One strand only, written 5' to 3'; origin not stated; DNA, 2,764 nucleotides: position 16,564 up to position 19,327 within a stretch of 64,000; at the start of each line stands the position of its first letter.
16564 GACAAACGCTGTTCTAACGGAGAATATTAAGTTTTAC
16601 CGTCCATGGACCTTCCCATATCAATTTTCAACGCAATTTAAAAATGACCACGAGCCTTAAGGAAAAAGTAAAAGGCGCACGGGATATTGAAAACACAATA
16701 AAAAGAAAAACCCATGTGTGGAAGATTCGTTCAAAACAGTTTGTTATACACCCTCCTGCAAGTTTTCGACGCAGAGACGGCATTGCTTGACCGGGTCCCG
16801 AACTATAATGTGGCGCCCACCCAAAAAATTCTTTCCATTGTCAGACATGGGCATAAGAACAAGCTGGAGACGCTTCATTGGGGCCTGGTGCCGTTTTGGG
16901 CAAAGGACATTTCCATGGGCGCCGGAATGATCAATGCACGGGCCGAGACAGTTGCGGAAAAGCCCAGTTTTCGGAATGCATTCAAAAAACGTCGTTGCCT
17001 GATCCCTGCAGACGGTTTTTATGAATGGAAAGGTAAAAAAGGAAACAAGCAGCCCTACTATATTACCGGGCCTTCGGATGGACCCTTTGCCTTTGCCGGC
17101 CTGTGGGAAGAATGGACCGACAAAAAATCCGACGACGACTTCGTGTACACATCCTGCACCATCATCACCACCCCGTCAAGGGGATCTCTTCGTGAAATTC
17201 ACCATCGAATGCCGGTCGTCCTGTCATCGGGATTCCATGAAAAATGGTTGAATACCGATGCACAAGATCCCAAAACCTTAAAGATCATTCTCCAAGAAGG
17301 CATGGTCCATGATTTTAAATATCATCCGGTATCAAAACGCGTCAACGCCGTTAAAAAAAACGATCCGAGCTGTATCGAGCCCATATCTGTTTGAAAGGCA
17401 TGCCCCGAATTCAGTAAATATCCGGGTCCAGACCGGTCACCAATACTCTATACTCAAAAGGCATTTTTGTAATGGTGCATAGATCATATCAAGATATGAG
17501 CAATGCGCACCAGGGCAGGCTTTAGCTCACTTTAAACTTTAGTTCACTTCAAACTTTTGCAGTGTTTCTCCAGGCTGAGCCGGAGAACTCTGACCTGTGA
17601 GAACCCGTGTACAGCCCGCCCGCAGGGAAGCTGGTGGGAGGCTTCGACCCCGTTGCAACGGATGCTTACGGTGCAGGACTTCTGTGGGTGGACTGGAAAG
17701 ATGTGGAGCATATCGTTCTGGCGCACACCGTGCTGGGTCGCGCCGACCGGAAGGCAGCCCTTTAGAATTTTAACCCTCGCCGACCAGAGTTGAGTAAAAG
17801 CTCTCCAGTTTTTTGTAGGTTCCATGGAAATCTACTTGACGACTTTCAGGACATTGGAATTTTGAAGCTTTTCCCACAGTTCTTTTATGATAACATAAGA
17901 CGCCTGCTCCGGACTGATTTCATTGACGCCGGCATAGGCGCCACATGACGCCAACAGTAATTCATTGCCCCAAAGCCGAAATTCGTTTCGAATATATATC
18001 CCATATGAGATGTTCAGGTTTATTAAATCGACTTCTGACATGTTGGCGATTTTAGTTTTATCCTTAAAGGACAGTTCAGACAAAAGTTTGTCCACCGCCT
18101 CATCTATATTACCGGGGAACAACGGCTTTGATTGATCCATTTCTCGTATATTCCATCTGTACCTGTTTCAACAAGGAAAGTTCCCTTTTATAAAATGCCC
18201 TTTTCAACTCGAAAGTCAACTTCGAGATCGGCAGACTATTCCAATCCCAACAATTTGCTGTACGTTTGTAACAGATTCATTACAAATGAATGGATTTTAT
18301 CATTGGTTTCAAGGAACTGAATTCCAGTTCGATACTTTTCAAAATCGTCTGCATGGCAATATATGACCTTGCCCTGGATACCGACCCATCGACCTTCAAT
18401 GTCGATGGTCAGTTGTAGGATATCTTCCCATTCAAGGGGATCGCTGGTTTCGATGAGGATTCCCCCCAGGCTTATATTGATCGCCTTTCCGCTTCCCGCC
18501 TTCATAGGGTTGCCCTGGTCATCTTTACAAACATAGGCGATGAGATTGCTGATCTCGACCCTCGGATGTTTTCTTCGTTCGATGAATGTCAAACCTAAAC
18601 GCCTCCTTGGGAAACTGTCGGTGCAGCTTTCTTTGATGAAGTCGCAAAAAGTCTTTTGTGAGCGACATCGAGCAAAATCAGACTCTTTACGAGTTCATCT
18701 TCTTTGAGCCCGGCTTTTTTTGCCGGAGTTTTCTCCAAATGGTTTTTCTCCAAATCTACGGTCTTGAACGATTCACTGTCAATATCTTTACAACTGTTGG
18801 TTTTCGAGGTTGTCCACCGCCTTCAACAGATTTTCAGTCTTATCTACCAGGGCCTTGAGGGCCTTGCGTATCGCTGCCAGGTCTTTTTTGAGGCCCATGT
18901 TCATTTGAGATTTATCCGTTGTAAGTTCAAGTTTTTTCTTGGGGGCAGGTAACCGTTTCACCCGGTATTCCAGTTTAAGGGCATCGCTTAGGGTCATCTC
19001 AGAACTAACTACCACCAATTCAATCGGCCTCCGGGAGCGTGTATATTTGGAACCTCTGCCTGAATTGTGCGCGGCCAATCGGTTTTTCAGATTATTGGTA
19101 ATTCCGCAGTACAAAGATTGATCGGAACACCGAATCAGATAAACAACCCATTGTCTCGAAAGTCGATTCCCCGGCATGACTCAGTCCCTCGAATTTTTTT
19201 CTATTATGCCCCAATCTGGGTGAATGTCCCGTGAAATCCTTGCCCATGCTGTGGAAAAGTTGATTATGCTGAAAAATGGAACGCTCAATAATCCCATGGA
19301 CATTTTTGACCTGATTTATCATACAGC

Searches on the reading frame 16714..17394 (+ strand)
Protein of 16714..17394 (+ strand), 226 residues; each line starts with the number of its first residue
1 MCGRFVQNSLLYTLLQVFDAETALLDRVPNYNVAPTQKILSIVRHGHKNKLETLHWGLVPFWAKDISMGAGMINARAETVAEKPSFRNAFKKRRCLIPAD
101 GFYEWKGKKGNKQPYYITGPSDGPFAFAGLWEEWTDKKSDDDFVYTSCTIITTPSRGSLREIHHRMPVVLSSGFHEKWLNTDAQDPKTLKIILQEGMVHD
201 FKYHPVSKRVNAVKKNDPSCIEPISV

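Call 54: search_protein_families(library=pfam, max_evalue=0.001, proteins=[window:16714-17394:+])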
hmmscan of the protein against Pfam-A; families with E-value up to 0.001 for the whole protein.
window:16714-17394:+ (226 aa): 1 family
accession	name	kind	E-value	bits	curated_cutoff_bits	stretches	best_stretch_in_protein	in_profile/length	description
PF02586.19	SRAP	-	6.5e-72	242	27.1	1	1-213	1-214/214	SOS response associated peptidase (SRAP)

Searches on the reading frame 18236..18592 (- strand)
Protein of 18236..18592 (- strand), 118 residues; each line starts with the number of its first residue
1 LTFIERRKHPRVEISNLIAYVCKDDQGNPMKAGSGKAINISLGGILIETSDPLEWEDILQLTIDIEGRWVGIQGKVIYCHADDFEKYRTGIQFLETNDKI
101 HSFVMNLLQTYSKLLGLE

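Call 54: search_protein_families(library=pfam, max_evalue=0.001, proteins=[window:18236-18592:-])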
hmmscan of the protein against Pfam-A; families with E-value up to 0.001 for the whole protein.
window:18236-18592:- (118 aa): 1 family
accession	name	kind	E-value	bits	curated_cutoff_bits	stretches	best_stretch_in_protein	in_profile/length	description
PF07238.19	PilZ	-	2.4e-11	44.3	22.5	1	5-99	1-91/102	PilZ domain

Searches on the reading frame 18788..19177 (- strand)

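Call 54: search_protein_families(library=pfam, max_evalue=0.001, proteins=[window:18788-19177:-])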
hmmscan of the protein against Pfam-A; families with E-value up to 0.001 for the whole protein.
window:18788-19177:- (129 aa): 1 family
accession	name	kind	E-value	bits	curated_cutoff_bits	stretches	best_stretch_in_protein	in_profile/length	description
PF01541.30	GIY-YIG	-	3.5e-18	66.1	22.6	1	9-79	1-74/78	GIY-YIG catalytic domain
